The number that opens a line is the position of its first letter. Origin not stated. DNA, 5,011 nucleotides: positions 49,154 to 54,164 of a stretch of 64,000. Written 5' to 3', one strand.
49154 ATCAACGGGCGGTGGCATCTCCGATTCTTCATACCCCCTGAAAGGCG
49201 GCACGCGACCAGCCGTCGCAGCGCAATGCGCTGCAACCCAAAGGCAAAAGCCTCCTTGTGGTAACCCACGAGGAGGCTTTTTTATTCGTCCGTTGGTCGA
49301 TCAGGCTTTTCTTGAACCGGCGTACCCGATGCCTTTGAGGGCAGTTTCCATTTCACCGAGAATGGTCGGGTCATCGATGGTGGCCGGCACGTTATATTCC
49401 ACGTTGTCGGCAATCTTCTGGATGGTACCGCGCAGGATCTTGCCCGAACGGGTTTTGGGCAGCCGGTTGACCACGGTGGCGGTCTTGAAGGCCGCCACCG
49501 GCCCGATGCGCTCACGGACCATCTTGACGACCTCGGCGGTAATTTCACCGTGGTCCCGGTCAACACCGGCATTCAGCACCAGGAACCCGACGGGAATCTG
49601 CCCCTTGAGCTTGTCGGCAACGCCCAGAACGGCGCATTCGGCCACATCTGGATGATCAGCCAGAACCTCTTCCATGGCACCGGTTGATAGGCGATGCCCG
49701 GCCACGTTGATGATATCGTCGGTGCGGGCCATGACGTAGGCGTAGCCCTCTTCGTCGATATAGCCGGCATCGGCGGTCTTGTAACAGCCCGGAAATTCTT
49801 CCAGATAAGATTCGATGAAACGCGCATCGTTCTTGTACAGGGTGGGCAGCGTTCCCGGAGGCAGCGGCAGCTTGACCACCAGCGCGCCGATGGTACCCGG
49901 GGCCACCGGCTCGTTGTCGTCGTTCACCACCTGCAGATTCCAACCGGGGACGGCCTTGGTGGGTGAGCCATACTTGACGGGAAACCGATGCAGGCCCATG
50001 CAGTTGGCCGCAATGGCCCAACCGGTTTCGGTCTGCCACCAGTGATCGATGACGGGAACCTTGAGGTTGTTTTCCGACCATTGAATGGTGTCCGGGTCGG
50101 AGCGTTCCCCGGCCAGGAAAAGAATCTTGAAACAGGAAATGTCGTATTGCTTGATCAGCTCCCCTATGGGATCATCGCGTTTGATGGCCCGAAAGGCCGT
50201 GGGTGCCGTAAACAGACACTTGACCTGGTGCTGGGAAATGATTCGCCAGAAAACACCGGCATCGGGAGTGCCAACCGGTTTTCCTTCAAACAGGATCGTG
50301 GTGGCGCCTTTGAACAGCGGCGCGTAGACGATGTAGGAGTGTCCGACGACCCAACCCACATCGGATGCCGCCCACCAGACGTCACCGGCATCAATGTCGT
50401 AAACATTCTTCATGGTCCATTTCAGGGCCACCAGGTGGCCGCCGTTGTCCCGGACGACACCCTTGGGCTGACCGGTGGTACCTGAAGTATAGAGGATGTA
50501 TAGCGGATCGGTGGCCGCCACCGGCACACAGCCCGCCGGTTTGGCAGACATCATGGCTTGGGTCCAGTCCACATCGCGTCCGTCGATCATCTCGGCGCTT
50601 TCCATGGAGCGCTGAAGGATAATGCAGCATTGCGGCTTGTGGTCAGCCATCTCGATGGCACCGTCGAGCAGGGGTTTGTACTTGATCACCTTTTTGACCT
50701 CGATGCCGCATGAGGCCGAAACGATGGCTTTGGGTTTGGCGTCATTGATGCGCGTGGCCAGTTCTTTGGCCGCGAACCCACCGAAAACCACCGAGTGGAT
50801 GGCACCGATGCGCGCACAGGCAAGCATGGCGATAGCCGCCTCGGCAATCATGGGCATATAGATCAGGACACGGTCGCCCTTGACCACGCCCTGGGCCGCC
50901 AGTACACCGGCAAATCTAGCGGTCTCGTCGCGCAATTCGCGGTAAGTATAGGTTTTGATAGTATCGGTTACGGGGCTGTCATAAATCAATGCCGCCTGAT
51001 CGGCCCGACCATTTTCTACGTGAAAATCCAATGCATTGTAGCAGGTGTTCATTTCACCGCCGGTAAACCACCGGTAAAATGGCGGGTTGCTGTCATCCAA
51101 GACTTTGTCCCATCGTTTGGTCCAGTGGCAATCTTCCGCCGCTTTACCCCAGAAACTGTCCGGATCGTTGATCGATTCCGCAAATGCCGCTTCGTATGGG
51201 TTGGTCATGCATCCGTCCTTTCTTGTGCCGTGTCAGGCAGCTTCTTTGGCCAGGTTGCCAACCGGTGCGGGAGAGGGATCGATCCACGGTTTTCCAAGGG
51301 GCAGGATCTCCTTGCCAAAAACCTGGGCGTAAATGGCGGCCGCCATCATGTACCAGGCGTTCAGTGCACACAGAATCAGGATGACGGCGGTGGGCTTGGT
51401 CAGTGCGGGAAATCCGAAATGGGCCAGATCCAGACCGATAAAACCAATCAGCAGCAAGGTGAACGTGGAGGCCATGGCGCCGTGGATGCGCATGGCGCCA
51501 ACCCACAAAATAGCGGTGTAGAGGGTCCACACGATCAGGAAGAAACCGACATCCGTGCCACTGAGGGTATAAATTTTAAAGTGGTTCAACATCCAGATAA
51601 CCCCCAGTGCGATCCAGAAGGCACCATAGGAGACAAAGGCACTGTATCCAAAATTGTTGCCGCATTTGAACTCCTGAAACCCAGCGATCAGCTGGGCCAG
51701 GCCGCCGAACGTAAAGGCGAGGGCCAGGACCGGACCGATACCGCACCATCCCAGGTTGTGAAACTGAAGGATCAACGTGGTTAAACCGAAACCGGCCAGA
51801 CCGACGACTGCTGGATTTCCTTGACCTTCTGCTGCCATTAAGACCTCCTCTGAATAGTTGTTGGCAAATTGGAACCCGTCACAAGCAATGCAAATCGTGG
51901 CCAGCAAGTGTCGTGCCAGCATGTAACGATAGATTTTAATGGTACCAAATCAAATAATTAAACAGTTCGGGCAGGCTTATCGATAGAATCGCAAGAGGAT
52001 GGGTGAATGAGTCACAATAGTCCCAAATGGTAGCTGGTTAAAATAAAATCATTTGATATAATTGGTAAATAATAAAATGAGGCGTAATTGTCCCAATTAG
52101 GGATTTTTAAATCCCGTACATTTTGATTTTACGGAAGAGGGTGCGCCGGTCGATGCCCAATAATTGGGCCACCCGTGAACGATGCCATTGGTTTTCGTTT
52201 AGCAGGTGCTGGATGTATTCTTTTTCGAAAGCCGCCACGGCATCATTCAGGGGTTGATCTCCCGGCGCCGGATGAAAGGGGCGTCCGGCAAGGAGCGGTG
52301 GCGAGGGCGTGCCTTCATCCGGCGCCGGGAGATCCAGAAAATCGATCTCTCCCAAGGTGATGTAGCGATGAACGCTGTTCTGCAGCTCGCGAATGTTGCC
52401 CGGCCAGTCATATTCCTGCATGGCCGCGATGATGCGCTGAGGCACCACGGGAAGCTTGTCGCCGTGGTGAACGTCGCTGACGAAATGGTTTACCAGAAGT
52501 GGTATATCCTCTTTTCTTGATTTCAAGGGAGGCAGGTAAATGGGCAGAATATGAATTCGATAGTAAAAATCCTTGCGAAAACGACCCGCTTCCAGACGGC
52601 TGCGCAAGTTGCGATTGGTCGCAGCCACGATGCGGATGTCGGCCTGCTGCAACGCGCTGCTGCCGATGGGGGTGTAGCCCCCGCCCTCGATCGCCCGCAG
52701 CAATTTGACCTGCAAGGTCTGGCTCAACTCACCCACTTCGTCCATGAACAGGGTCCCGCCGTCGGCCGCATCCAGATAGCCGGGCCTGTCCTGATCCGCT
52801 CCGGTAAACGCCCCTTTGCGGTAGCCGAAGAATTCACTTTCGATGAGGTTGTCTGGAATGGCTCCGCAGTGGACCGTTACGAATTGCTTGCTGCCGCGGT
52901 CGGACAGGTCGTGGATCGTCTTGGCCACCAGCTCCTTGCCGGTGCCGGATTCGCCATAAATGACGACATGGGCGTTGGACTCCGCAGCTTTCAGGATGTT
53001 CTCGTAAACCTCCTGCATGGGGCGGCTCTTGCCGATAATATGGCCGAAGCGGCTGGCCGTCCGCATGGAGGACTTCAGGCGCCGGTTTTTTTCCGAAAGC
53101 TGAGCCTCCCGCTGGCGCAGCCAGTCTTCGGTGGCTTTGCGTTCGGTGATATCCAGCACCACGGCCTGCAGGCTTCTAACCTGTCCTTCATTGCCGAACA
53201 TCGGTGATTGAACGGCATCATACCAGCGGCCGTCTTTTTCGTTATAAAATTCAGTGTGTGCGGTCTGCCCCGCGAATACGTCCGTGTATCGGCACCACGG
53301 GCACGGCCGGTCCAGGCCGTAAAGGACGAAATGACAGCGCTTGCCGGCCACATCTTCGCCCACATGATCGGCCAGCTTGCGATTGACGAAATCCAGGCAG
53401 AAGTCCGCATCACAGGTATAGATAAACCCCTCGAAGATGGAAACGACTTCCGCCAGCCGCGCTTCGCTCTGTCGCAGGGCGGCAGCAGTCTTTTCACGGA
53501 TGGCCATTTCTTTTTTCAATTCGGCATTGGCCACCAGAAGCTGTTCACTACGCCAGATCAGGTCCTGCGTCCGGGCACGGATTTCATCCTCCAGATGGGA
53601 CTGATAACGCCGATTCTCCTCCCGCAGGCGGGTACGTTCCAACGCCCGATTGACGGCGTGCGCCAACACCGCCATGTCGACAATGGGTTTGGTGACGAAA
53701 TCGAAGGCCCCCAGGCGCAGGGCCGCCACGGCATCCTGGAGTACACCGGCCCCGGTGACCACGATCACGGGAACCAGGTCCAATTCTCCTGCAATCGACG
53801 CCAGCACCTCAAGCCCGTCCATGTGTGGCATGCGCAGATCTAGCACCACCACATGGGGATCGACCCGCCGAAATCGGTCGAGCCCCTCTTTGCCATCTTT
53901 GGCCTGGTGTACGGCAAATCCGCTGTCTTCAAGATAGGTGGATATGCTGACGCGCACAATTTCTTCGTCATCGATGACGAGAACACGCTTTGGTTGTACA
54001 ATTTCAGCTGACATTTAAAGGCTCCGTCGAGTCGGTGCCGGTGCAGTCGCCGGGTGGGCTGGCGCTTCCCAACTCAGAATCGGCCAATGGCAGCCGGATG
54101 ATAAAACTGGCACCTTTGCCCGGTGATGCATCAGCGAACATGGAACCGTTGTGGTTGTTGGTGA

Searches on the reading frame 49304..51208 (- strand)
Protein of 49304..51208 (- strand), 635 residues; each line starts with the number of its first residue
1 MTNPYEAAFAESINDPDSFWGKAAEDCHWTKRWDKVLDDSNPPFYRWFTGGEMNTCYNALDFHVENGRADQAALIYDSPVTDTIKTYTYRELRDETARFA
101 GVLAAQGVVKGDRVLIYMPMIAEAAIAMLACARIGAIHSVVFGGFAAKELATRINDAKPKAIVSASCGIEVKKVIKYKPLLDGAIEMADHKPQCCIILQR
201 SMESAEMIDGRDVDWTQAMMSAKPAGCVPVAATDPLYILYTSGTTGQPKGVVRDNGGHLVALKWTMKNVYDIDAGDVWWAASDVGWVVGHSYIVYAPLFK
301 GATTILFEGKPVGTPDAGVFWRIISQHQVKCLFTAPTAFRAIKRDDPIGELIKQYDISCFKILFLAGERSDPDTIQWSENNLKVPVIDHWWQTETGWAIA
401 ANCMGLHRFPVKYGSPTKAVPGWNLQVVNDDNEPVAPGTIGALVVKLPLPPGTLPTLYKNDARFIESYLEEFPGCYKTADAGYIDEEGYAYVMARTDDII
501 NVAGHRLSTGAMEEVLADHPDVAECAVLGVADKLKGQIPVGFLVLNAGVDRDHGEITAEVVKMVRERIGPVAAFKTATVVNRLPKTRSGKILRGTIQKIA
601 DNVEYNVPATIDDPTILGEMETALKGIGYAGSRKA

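Call 36: search_protein_families(library=ncbifam, proteins=[window:49304-51208:-])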
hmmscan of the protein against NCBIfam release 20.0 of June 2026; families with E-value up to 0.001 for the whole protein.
window:49304-51208:- (635 aa): 100 families (the best 25 are shown)
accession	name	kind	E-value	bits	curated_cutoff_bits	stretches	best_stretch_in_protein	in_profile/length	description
NF007815.0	PRK10524.1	equivalog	5.2e-228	758.6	955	1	5-625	4-628/629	propionate--CoA ligase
TIGR02316.1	propion_prpE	equivalog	3.8e-214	712.9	827.4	1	5-625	3-627/628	propionate--CoA ligase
NF001208.0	PRK00174.1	subfamily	3.9e-194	646.6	657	1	4-623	28-644/649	acetate--CoA ligase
TIGR02188.1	Ac_CoA_lig_AcsA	equivalog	1.1e-192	641.7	724.95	1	3-621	5-627/629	acetate--CoA ligase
NF003313.0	PRK04319.1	equivalog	1.5e-107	360.2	729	1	45-597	35-558/574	acetate--CoA ligase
NF002937.0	PRK03584.1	subfamily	1e-81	275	639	1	3-621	36-649/657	acetoacetate--CoA ligase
NF047394.1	AcylCoAsynMbcS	equivalog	4.6e-64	216.9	850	1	68-597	24-517/525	acyl-CoA synthetase MbcS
NF004837.0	PRK06187.1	subfamily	1.1e-62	212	476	1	80-599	27-521/531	long-chain-fatty-acid--CoA ligase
TIGR01217.1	ac_ac_CoA_syn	equivalog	6.1e-61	206.4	520.9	1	4-617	36-641/652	acetoacetate--CoA ligase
TIGR02262.1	benz_CoA_lig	subfamily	2.5e-49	168.4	375.25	1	54-593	4-502/508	benzoate-CoA ligase family protein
NF005714.0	PRK07529.1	subfamily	3e-48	164.6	632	1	68-600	43-576/640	acyl-CoA synthetase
TIGR01733.1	AA-adenyl-dom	subfamily_domain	3.7e-47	161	317.4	1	88-527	1-409/409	amino acid adenylation domain-containing protein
NF006182.0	PRK08316.1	subfamily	4.8e-46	157.3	663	1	78-598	34-515/523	fatty acyl-CoA synthetase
NF004822.0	PRK06178.1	equivalog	1e-44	153.1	782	2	85-308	61-288/571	acyl-CoA synthetase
NF002966.0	PRK03640.1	equivalog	1.3e-42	146.1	556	2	197-599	104-479/483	o-succinylbenzoate--CoA ligase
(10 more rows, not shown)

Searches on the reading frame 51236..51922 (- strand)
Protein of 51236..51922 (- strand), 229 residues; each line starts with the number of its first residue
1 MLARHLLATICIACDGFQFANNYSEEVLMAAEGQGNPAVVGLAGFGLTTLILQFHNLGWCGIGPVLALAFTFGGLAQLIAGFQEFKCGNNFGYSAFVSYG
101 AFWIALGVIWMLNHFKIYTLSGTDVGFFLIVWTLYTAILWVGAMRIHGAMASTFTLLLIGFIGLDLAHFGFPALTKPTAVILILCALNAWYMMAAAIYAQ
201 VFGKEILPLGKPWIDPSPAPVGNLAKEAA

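Call 36: search_protein_families(library=ncbifam, proteins=[window:51236-51922:-])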
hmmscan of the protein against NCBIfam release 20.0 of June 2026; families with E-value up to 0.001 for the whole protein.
window:51236-51922:- (229 aa): 2 families
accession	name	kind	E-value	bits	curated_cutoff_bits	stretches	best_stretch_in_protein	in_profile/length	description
NF038013.1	AceTr_1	equivalog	5.8e-36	124.2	50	1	36-208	1-176/176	acetate uptake transporter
NF007941.0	PRK10659.1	equivalog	9.8e-27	94.1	297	1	34-211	6-186/188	acetate uptake transporter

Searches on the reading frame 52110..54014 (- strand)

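Call 36: search_protein_families(library=ncbifam, proteins=[window:52110-54014:-])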
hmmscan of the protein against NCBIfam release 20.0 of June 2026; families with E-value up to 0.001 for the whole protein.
window:52110-54014:- (635 aa): 116 families (the best 25 are shown)
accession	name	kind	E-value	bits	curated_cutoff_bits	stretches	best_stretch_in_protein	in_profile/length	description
NF008469.0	PRK11361.1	equivalog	2.4e-116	389.2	714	2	306-635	125-456/461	acetoacetate metabolism transcriptional regulator AtoC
TIGR01818.1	ntrC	equivalog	5.7e-105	351.8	558.6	2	307-554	117-366/463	nitrogen regulation protein NR(I)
NF051870.1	NAssimRespRegNtrX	equivalog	4.1e-102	342.4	600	2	304-635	122-452/452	nitrogen assimilation response regulator NtrX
TIGR02915.1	PEP_resp_reg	equivalog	5.6e-101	338.6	502.6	2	304-635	120-444/445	PEP-CTERM-box response regulator transcription factor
NF041946.1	LuxO_transreg_Vib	equivalog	1.3e-98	330.8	800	2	311-555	120-366/463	quorum-sensing sigma-54 dependent transcriptional regulator LuxO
NF007689.0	PRK10365.1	equivalog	2.1e-90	303.7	760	2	312-630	128-439/441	sigma-54-dependent response regulator transcription factor ZraR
NF041552.1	TF_PrdR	equivalog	3.4e-89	299.7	795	1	267-634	212-577/577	sigma-54 dependent transcriptional regulator PrdR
NF003451.0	PRK05022.1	equivalog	8.2e-89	298.6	476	1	292-633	158-508/512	nitric oxide reductase transcriptional regulator NorR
NF008176.1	PRK10923.1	equivalog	1.1e-86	291.3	620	2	315-553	129-368/469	nitrogen regulation protein NR(I)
TIGR01817.1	nifA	equivalog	5.3e-86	289.5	528.85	1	299-556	173-429/534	nif-specific transcriptional activator NifA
NF011695.0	PRK15115.1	equivalog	6.6e-86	288.8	763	2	324-556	135-369/445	two-component system response regulator GlrR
NF038308.1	RNA_repair_RtcR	equivalog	5.7e-84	282.8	650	1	307-567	163-434/530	RNA repair transcriptional activator RtcR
NF049963.1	RespRegFlgRCampy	domain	3.2e-79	266.8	750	2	314-634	123-428/429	fla regulon two-component system response regulator FlgR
TIGR02329.1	propionate_PrpR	equivalog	1.3e-76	258.4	499.2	1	301-631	191-525/526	propionate catabolism operon regulatory protein PrpR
TIGR02974.1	phageshock_pspF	equivalog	6.8e-73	245.8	443.55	1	326-552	1-230/336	phage shock protein operon transcriptional activator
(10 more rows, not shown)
